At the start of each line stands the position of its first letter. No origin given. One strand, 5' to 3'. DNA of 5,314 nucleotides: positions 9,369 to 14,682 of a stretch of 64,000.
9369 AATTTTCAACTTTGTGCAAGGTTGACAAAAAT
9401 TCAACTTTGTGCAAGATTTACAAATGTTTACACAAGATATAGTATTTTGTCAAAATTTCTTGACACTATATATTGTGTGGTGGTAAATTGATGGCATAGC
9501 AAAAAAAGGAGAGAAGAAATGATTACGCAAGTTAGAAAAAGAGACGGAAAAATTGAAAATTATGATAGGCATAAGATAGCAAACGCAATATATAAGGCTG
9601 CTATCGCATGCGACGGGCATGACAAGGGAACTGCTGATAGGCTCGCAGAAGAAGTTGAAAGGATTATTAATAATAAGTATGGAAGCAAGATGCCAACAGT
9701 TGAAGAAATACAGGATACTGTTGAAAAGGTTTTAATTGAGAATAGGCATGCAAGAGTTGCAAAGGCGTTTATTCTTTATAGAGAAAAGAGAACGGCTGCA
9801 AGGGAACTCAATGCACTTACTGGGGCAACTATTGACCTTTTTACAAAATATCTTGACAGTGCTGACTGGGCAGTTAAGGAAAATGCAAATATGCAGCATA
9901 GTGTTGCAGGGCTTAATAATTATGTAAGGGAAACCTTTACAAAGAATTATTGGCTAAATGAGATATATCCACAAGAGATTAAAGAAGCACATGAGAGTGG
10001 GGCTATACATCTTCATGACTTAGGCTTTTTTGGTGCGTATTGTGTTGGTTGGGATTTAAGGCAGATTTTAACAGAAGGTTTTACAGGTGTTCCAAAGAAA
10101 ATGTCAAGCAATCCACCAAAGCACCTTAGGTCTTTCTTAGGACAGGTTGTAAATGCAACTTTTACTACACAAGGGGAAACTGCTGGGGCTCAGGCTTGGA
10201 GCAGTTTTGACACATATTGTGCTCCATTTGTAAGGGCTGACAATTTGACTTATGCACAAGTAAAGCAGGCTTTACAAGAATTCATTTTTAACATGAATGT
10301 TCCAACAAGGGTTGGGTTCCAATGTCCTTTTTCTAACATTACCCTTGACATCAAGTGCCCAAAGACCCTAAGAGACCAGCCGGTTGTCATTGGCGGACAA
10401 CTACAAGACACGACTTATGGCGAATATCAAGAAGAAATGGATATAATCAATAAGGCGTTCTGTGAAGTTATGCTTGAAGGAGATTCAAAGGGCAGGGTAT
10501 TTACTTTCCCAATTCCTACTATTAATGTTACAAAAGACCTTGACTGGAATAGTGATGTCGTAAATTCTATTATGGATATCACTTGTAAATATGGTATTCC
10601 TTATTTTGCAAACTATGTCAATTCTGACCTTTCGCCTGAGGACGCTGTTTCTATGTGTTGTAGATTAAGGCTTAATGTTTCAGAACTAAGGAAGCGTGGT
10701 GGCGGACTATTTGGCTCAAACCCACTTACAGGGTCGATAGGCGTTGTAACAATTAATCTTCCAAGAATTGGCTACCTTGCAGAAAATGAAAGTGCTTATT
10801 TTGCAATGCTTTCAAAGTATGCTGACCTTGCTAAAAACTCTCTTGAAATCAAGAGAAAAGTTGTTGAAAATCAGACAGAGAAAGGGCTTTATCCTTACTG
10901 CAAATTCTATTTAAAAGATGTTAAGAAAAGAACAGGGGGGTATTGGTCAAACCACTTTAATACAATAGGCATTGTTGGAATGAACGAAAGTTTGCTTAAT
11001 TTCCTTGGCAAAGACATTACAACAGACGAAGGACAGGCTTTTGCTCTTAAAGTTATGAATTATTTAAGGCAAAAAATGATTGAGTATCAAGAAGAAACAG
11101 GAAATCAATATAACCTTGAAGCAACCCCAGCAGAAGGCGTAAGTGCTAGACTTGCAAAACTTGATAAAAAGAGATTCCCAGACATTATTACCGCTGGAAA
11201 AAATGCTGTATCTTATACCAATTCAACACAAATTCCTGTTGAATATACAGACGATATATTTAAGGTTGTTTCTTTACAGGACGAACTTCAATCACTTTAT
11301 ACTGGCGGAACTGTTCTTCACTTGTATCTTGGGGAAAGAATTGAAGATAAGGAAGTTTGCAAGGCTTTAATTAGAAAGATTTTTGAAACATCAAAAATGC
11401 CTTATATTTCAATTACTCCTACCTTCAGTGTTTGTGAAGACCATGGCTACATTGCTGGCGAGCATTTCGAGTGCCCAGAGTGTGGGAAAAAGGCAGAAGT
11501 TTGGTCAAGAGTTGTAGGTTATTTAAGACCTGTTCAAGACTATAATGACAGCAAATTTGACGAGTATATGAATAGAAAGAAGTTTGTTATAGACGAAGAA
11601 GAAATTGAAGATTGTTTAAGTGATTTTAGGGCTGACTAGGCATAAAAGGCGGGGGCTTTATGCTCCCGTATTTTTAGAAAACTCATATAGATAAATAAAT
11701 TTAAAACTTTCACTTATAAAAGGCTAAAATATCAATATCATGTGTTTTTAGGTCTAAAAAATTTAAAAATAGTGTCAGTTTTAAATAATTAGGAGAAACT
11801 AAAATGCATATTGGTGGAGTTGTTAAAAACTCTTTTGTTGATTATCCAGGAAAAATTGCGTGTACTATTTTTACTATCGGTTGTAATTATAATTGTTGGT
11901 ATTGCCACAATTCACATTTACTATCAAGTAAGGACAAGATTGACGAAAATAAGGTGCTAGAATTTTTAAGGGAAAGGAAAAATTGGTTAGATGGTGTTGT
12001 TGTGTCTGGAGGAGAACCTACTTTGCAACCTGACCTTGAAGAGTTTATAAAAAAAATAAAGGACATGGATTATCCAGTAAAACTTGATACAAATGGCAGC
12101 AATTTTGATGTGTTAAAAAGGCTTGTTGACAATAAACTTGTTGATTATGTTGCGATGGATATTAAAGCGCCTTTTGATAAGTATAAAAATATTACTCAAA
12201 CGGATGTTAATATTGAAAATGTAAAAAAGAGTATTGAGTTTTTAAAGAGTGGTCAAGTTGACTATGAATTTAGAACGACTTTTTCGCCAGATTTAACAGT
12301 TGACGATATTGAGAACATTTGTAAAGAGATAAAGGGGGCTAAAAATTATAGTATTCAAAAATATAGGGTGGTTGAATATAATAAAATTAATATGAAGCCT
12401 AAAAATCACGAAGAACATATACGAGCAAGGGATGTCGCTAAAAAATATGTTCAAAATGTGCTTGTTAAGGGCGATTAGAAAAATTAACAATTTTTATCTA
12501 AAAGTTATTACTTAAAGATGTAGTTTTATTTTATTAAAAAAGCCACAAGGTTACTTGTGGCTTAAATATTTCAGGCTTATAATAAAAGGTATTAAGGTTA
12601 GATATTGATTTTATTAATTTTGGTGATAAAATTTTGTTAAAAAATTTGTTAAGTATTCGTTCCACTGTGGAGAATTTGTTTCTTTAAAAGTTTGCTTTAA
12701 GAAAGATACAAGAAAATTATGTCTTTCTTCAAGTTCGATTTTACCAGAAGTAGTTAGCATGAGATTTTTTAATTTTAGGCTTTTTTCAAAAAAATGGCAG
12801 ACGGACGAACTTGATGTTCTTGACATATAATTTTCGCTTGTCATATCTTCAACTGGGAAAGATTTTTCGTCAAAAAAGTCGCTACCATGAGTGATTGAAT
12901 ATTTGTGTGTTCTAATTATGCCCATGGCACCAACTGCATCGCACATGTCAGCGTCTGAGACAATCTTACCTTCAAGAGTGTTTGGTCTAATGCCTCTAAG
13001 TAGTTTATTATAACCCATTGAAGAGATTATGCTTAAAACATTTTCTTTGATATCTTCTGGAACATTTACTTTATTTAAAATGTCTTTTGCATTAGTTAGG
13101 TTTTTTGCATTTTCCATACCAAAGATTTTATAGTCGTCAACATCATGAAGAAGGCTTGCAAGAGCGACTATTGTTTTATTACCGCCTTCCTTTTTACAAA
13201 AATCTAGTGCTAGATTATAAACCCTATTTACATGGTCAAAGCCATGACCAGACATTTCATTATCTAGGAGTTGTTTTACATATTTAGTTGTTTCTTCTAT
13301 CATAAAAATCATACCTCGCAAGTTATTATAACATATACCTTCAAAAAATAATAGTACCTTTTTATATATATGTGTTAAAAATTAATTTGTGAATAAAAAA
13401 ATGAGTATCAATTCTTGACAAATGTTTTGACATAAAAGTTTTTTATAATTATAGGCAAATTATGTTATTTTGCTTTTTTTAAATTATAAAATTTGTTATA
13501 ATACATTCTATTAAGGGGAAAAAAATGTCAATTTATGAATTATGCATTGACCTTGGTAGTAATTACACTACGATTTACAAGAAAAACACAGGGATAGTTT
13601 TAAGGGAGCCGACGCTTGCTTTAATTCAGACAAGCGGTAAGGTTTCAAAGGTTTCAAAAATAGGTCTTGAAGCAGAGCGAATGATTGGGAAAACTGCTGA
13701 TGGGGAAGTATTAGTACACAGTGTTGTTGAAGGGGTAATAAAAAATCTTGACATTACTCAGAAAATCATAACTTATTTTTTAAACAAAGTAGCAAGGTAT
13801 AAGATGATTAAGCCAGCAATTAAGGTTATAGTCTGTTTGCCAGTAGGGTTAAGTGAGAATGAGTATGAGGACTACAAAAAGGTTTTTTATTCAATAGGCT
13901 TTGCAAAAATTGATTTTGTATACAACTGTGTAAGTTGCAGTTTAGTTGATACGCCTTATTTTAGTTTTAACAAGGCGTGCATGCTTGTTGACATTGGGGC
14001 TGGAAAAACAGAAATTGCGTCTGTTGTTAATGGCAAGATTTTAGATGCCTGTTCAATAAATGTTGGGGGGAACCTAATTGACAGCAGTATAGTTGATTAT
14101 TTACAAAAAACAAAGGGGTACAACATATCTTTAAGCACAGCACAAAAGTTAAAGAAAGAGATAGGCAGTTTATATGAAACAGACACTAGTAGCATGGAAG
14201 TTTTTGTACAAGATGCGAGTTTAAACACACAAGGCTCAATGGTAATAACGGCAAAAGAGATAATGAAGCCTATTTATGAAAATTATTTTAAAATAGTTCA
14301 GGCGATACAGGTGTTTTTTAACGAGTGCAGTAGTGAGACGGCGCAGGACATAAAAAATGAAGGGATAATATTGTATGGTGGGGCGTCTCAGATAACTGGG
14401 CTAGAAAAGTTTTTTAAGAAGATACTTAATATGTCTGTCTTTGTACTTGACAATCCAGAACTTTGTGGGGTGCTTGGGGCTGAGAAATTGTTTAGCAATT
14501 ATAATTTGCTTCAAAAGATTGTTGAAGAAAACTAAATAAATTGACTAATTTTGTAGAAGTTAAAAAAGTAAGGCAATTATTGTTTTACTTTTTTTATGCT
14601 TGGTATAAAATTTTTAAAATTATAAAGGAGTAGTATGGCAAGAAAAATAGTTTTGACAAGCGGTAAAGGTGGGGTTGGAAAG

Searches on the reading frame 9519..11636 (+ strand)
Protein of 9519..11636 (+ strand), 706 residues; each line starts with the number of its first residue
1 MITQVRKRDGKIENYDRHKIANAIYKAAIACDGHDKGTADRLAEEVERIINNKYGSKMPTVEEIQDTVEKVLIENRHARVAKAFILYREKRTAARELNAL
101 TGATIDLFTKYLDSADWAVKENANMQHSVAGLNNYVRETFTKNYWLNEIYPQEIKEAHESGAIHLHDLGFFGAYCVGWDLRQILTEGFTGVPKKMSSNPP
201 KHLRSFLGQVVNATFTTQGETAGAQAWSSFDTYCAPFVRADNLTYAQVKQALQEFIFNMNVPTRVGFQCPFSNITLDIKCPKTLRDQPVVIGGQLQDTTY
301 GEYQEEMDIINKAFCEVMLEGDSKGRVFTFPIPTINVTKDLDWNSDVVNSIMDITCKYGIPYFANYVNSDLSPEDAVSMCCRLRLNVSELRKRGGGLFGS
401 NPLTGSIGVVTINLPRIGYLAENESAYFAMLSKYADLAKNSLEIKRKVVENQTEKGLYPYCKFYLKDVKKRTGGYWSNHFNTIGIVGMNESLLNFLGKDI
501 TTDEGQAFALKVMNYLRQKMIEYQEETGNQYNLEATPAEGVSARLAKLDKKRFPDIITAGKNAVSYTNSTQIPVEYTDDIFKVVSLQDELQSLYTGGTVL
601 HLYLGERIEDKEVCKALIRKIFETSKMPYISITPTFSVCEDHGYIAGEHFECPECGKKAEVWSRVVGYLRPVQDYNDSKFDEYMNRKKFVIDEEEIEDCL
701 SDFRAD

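Call 67: search_protein_families(library=pfam, proteins=[window:9519-11636:+], max_evalue=0.00001)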
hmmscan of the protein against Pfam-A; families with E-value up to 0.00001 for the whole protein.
window:9519-11636:+ (706 aa): 2 families
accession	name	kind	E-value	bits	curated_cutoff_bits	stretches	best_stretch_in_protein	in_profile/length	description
PF13597.11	NRDD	-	1.4e-196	654.9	26.2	1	121-689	1-562/562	Anaerobic ribonucleoside-triphosphate reductase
PF03477.21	ATP-cone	-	6.4e-23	81.5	25.8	1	4-92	2-87/88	ATP cone domain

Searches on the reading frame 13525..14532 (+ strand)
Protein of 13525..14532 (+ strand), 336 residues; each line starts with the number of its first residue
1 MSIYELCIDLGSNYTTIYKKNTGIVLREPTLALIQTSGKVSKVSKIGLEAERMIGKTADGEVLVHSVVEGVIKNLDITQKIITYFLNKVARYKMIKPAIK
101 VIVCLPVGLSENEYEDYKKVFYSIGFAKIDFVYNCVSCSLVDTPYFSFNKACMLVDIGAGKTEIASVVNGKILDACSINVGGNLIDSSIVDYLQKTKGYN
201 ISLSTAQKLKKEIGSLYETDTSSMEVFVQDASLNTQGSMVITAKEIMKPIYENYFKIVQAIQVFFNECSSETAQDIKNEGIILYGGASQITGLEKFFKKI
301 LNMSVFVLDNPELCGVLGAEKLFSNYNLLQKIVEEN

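Call 67: search_protein_families(library=pfam, proteins=[window:13525-14532:+], max_evalue=0.00001)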
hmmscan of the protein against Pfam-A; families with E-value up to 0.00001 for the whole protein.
window:13525-14532:+ (336 aa): 5 families
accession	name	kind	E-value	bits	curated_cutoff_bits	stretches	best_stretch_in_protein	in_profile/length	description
PF06723.19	MreB_Mbl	-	5.3e-63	213.3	27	1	5-329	3-325/327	MreB/Mbl protein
PF14450.12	FtsA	-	1.7e-15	57.9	31.8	1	153-307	1-109/127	Cell division protein FtsA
PF00022.25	Actin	-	1.5e-08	34.1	27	1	58-257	56-243/410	Actin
PF11104.14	PilM_2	-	2.6e-07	30.3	27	0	243-309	244-306/340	Type IV pilus assembly protein PilM;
PF25229.1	Salactin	-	7e-07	29.1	27.1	1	80-321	75-329/335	Salactin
